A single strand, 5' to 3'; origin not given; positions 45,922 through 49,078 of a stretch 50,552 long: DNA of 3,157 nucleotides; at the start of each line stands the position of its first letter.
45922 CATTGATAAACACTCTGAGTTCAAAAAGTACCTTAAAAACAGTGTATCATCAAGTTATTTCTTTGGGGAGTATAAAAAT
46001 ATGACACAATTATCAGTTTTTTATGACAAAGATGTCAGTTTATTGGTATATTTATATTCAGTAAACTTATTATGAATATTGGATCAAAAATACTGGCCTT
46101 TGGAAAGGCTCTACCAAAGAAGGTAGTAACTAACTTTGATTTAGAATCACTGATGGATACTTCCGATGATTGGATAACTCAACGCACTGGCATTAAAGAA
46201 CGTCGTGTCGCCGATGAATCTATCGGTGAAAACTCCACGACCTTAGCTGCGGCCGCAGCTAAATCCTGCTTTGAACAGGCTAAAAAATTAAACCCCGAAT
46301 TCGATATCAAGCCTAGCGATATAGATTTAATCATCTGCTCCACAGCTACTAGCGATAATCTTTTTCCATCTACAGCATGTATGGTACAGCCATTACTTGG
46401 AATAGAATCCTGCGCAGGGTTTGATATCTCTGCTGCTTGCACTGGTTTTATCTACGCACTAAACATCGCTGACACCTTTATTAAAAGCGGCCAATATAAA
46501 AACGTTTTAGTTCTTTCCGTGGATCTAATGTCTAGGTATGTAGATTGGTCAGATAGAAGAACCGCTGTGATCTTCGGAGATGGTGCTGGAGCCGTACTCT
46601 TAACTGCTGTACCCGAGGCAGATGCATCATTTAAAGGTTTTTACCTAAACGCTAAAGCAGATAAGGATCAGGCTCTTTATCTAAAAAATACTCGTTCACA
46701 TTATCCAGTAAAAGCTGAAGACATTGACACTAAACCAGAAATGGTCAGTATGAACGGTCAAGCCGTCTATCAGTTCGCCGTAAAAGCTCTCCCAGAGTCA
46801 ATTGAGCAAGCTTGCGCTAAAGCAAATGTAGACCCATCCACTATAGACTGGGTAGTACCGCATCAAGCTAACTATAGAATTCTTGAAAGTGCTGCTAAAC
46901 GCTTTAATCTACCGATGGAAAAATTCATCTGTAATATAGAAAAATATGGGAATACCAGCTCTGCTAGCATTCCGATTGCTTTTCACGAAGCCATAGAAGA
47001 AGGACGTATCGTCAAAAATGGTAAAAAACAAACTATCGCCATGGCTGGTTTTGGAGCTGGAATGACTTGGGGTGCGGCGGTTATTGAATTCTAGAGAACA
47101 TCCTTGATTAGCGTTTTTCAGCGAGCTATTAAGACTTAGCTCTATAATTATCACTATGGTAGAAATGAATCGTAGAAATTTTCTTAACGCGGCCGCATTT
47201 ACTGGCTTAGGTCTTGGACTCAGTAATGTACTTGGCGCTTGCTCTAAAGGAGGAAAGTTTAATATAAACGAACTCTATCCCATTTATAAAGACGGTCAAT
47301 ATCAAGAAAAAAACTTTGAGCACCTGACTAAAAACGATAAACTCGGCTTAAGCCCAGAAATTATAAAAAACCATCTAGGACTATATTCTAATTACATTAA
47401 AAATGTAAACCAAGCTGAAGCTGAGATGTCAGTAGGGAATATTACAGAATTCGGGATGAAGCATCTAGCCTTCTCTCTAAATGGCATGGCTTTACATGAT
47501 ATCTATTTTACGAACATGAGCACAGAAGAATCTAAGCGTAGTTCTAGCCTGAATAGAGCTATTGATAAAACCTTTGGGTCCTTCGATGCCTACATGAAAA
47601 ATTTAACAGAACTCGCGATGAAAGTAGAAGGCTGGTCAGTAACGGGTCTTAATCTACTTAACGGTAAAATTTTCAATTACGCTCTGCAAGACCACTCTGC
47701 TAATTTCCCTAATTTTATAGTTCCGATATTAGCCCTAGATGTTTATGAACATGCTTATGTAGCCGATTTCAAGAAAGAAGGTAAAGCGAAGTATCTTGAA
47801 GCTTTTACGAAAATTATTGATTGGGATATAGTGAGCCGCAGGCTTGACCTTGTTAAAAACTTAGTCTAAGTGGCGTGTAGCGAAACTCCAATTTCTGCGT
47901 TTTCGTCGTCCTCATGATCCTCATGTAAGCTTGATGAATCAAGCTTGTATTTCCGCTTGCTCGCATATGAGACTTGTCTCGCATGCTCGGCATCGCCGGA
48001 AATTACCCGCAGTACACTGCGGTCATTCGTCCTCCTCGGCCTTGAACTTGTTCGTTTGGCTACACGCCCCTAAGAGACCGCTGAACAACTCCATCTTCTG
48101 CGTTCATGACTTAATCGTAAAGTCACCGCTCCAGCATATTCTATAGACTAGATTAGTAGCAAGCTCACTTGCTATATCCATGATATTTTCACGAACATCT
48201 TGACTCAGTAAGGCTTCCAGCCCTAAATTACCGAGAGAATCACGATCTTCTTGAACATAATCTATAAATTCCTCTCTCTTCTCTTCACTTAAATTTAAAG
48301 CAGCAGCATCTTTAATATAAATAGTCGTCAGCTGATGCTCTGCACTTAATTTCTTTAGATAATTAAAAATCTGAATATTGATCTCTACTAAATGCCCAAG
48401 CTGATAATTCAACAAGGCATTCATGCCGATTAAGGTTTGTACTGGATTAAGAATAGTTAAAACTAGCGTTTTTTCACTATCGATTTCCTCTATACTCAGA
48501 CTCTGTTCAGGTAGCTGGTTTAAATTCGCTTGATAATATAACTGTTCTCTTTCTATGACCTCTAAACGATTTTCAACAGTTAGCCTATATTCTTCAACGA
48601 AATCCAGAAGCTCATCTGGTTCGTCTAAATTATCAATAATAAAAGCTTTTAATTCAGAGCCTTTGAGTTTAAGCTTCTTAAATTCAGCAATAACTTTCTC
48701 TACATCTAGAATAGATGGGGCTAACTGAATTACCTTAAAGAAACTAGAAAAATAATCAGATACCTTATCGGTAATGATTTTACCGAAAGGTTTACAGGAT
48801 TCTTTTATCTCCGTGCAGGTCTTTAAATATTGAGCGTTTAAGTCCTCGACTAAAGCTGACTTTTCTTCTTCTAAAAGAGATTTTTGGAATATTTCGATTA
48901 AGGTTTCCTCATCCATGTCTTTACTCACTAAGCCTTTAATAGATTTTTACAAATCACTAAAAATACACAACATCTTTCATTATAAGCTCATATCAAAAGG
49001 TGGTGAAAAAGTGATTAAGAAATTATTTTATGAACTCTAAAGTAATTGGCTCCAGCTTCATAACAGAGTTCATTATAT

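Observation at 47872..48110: Dispersed, structured repeat family at about 10 loci in 50 kb (longest copy here)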

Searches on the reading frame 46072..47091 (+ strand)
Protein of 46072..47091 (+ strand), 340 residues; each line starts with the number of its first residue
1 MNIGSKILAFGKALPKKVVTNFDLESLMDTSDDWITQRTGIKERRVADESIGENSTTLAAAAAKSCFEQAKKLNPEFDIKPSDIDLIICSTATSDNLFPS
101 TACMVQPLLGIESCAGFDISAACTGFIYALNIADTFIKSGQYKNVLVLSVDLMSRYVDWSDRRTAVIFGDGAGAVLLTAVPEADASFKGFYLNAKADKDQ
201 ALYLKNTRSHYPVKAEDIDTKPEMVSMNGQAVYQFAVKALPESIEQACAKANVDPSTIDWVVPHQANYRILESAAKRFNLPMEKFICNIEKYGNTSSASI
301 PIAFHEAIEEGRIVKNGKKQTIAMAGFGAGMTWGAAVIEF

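Call 76: search_protein_families(library=ncbifam, proteins=[window:46072-47091:+], max_evalue=0.001)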
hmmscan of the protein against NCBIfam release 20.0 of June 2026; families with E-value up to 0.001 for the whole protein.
window:46072-47091:+ (340 aa): 17 families
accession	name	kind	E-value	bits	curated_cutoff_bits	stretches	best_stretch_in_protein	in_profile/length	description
NF006829.0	PRK09352.1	subfamily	6e-120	400.1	249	1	3-340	3-321/322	beta-ketoacyl-ACP synthase 3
TIGR00747.1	fabH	subfamily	8.6e-110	366.8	292.1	1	5-340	3-322/322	beta-ketoacyl-ACP synthase III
NF004623.0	PRK05963.1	equivalog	2.3e-72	244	437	1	3-339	4-327/328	beta-ketoacyl-ACP synthase III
NF005541.0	PRK07204.1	equivalog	2.1e-59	201.6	402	1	5-340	5-329/329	beta-ketoacyl-ACP synthase III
NF005703.0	PRK07515.1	equivalog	9.4e-38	130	304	1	34-338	68-370/373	beta-ketoacyl-ACP synthase III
NF009519.0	PRK12880.1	equivalog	5.4e-30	104.9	436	1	39-340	46-338/353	beta-ketoacyl-ACP synthase III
NF006720.0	PRK09258.1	equivalog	1.2e-29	103.8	285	1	9-332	10-330/338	3-oxoacyl-ACP synthase III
NF005308.0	PRK06840.1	equivalog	6.6e-29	101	315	1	6-340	6-335/339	3-oxoacyl-ACP synthase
NF005293.2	PRK06816.1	subfamily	1.2e-21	77.2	450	2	12-157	8-156/378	StlD/DarB family beta-ketosynthase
NF003274.0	PRK04262.1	equivalog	1.3e-18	67.1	244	1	6-331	4-301/347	hydroxymethylglutaryl-CoA synthase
NF053539.1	resorcinol_DarB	exception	2.6e-17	63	550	2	14-157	12-157/377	dialkylresorcinol biosynthesis protein DarB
TIGR01835.1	HMG-CoA-S_prok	equivalog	4.3e-12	45.5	360.35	1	38-181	32-164/382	hydroxymethylglutaryl-CoA synthase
NF042429.2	DHPHCoAsyn_DpgA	equivalog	1.5e-07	30.7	425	1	58-339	73-349/350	3,5-dihydroxyphenylacetyl-CoA synthase DpgA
TIGR00748.1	HMG_CoA_syn_Arc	equivalog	8.6e-07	28.5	353.35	1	7-330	4-299/345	hydroxymethylglutaryl-CoA synthase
TIGR01930.1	AcCoA-C-Actrans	subfamily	1.3e-05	24.4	240.55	1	70-163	29-123/385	acetyl-CoA C-acyltransferase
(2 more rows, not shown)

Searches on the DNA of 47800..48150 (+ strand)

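Call 48: search_rna_families(source=window, start=47800, end=48150, threshold=evalue, max_evalue=10)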
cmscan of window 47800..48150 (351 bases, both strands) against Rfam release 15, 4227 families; matches with E-value up to 10: 0.
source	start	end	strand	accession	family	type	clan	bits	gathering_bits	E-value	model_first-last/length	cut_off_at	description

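Call 51: search_dna_similar(query=window:47866-48075:+, collection=phages, mode=distant, max_evalue=0.01, max_rows=10)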
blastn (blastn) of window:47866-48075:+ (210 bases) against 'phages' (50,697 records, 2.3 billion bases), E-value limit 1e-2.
No match.

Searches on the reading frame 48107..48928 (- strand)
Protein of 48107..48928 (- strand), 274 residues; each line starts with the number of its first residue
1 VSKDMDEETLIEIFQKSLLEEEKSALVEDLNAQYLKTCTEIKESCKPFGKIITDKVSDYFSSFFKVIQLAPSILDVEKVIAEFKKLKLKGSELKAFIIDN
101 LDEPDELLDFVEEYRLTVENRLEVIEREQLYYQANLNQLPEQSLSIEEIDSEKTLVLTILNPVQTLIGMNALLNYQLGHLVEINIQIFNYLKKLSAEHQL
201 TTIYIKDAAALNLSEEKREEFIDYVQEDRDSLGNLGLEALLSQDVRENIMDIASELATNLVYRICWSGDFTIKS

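Call 54: search_protein_families(library=pfam, proteins=[window:48107-48928:-], max_evalue=0.001)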
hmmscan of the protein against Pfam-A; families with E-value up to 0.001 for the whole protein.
window:48107-48928:- (274 aa): 0 families

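Call 76: search_protein_families(library=ncbifam, proteins=[window:48107-48928:-], max_evalue=0.001)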
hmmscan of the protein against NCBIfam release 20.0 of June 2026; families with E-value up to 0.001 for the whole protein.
window:48107-48928:- (274 aa): 0 families
